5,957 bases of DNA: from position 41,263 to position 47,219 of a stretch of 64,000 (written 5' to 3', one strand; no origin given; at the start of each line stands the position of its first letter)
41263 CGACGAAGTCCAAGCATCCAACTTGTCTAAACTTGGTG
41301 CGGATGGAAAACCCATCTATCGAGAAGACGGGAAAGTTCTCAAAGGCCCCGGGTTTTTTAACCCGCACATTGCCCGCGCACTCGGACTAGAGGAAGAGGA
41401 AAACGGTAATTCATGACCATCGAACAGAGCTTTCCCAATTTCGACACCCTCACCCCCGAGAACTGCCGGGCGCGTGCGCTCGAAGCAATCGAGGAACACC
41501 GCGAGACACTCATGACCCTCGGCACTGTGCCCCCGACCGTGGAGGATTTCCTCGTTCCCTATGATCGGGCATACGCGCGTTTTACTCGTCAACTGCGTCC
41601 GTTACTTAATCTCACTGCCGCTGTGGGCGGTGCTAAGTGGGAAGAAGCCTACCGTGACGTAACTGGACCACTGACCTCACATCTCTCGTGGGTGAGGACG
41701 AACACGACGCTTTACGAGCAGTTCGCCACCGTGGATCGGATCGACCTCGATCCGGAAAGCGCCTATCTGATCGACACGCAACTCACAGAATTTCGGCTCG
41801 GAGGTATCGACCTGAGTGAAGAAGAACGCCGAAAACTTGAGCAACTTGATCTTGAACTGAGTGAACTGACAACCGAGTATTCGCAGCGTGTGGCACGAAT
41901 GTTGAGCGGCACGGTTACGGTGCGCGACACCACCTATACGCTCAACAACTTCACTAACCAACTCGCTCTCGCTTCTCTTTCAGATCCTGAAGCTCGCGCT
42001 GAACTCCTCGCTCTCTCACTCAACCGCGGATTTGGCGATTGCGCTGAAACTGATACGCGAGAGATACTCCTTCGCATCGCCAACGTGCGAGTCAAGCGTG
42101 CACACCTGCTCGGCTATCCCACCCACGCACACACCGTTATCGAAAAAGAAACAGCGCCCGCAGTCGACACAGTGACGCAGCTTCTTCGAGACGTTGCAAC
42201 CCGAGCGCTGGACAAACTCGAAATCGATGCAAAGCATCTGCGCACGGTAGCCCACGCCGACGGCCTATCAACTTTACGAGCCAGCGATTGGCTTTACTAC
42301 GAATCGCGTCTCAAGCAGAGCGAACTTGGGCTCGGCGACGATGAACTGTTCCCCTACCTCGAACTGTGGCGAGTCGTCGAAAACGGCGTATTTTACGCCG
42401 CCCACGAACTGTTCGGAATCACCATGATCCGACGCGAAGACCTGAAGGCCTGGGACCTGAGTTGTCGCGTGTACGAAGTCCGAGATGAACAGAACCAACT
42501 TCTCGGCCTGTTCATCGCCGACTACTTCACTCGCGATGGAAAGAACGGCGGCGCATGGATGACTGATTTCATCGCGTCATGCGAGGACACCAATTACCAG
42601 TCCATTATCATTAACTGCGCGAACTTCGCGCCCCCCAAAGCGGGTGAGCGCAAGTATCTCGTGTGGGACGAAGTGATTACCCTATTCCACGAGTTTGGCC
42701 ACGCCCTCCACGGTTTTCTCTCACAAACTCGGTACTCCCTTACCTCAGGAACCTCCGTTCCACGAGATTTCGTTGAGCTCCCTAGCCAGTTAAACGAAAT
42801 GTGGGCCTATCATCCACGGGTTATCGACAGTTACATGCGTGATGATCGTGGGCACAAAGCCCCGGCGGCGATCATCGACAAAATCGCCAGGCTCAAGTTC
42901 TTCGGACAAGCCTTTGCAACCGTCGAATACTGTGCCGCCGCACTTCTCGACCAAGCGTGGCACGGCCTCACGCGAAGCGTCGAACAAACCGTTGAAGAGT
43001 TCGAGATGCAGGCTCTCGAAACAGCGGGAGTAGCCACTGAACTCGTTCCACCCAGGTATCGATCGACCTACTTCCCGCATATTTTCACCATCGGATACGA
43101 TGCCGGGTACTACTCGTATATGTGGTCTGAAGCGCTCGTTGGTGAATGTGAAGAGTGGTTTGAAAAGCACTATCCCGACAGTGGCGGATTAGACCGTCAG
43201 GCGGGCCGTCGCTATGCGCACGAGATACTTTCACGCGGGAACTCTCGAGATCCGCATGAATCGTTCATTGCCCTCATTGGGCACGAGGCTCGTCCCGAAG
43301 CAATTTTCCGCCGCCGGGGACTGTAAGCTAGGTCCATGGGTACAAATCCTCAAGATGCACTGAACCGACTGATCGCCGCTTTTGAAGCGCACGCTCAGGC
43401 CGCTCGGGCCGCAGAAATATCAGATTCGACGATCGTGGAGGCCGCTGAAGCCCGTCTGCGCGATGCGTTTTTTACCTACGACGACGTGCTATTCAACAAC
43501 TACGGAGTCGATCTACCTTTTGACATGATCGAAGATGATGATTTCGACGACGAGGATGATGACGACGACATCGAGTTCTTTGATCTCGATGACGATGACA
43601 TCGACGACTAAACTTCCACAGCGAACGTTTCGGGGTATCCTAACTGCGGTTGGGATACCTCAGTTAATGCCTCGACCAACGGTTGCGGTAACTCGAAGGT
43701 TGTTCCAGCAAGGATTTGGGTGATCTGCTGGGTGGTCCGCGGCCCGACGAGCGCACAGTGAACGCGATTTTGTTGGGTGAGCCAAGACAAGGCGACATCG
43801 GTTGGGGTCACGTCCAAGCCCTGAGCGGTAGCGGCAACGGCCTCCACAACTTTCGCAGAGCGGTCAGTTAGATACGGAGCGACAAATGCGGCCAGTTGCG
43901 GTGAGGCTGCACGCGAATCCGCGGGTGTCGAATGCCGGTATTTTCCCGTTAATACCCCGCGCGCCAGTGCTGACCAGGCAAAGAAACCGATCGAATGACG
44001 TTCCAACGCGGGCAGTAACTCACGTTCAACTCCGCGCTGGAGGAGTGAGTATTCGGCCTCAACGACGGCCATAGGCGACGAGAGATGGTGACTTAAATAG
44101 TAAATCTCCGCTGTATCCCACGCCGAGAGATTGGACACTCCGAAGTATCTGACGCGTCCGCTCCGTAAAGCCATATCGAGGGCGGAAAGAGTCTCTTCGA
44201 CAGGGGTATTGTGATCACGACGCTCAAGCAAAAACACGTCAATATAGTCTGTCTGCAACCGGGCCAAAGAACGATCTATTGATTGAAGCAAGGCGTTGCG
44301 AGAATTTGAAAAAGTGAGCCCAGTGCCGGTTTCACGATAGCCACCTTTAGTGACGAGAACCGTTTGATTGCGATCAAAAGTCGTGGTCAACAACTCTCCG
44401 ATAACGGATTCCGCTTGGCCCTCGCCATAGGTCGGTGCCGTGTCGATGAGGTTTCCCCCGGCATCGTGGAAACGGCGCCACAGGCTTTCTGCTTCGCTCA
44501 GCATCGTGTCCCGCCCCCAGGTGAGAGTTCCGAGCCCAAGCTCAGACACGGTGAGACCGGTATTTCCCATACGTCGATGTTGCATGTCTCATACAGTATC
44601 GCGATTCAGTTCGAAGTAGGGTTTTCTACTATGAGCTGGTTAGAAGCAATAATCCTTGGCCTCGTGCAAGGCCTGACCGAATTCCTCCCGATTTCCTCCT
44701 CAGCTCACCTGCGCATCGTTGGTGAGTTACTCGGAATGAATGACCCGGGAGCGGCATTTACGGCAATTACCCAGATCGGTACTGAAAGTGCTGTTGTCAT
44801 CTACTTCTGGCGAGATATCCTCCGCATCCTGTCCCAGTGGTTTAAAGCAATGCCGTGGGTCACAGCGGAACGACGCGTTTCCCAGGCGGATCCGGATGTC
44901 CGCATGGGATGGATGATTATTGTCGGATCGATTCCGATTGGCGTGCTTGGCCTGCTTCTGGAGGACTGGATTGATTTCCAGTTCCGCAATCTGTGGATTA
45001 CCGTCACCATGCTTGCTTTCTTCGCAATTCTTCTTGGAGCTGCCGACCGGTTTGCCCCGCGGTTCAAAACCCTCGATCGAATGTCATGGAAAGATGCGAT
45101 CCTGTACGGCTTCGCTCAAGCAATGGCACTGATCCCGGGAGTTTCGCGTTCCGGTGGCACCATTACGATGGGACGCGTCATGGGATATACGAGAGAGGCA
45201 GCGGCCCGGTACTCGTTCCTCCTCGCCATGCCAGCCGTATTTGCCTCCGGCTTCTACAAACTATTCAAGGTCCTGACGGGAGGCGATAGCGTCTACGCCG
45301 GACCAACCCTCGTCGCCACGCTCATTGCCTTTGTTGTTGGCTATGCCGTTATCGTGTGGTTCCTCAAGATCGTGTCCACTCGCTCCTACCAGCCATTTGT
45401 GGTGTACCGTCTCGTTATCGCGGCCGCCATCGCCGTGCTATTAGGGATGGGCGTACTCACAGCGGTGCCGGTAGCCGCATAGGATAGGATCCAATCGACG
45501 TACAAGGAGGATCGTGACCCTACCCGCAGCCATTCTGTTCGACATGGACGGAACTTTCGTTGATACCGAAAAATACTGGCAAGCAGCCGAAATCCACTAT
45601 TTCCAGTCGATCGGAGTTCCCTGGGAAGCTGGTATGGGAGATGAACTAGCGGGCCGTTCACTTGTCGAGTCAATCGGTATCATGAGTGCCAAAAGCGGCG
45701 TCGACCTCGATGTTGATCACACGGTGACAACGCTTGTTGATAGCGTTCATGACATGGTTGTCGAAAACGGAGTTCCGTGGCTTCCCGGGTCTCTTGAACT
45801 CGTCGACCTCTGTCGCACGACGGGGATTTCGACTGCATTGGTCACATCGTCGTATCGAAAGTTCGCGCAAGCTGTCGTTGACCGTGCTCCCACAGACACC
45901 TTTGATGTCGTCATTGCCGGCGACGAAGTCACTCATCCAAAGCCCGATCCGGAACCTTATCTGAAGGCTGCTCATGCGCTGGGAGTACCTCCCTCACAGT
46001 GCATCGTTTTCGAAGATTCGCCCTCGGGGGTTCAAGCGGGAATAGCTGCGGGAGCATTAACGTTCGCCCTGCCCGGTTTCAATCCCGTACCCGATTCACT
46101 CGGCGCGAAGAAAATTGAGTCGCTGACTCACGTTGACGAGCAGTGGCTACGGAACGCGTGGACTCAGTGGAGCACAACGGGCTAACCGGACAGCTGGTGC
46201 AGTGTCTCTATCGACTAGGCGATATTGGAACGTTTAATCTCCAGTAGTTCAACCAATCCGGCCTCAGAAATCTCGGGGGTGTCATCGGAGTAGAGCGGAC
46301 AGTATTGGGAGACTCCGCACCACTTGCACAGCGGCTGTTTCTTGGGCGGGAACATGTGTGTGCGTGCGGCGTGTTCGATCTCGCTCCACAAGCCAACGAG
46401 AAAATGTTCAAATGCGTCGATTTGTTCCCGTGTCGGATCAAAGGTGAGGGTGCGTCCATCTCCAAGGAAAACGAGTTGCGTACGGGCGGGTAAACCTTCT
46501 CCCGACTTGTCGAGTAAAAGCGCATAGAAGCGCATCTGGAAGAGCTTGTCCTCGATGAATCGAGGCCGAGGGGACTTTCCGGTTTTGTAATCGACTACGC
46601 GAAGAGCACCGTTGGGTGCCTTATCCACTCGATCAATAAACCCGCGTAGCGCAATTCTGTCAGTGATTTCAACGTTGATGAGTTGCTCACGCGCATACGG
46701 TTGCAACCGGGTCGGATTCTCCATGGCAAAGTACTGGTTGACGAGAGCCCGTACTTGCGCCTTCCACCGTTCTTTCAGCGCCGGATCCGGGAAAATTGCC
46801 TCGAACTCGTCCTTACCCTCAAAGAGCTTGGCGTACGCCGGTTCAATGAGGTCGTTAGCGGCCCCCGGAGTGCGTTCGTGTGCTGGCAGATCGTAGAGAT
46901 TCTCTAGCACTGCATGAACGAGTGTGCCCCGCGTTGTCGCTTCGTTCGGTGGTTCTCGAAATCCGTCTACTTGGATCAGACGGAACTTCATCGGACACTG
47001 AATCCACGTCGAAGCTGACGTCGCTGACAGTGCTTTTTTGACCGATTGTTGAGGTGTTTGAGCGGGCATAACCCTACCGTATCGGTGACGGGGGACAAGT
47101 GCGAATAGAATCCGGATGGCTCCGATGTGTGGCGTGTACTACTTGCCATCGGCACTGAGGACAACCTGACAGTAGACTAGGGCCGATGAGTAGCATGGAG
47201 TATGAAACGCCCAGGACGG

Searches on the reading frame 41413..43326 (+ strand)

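Call 97: search_protein_families(library=pfam, proteins=[window:41413-43326:+], max_evalue=0.00001)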
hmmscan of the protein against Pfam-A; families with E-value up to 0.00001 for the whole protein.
window:41413-43326:+ (637 aa): 1 family
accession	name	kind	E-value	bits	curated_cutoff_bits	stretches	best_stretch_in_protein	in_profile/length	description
PF01432.26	Peptidase_M3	-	2e-91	308.1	27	1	186-635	2-455/457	Peptidase family M3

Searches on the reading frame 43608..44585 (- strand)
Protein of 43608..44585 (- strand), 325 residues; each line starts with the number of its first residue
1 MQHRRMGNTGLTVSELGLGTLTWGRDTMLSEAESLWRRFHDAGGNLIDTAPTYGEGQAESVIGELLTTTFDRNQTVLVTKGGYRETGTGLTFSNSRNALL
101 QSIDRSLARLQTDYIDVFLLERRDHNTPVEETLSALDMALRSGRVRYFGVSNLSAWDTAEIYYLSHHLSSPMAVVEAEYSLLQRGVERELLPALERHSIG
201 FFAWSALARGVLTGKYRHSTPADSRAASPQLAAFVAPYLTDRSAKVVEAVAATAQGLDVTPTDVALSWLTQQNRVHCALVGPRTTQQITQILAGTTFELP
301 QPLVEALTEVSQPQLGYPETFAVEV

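Call 98: search_protein_families(library=pfam, proteins=[window:43608-44585:-], max_evalue=0.00001)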
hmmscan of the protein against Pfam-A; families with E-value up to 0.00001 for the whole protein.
window:43608-44585:- (325 aa): 1 family
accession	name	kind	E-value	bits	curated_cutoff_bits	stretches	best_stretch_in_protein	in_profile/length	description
PF00248.27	Aldo_ket_red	-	3.3e-62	210.6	24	1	15-310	1-289/291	Aldo/keto reductase family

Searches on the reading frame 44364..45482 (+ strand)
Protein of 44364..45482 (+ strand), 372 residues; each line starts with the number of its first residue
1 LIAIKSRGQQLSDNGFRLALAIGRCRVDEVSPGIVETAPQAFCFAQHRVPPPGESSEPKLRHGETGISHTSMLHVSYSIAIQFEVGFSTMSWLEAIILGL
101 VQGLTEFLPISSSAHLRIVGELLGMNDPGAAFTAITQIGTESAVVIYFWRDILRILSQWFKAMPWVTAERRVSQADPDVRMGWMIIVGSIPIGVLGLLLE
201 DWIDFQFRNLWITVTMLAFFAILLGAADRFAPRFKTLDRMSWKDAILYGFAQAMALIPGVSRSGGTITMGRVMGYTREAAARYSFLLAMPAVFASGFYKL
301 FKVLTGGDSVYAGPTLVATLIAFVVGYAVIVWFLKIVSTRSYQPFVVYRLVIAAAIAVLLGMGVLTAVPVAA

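Call 98: search_protein_families(library=pfam, proteins=[window:44364-45482:+], max_evalue=0.00001)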
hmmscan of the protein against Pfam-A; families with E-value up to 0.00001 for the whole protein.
window:44364-45482:+ (372 aa): 1 family
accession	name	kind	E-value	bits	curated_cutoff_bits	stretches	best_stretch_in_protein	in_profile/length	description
PF02673.24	BacA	-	3.9e-83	279.5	33.4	1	95-354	1-256/257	Bacitracin resistance protein BacA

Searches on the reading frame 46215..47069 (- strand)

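Call 98: search_protein_families(library=pfam, proteins=[window:46215-47069:-], max_evalue=0.00001)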
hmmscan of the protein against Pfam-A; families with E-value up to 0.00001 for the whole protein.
window:46215-47069:- (284 aa): 2 families
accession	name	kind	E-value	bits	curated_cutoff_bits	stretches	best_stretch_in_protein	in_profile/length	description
PF12705.13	PDDEXK_1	-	6.1e-37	128.3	22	1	14-258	2-247/247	PD-(D/E)XK nuclease superfamily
PF01930.23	Cas_Cas4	-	1.2e-06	29.1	22.7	0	132-257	48-158/160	Domain of unknown function DUF83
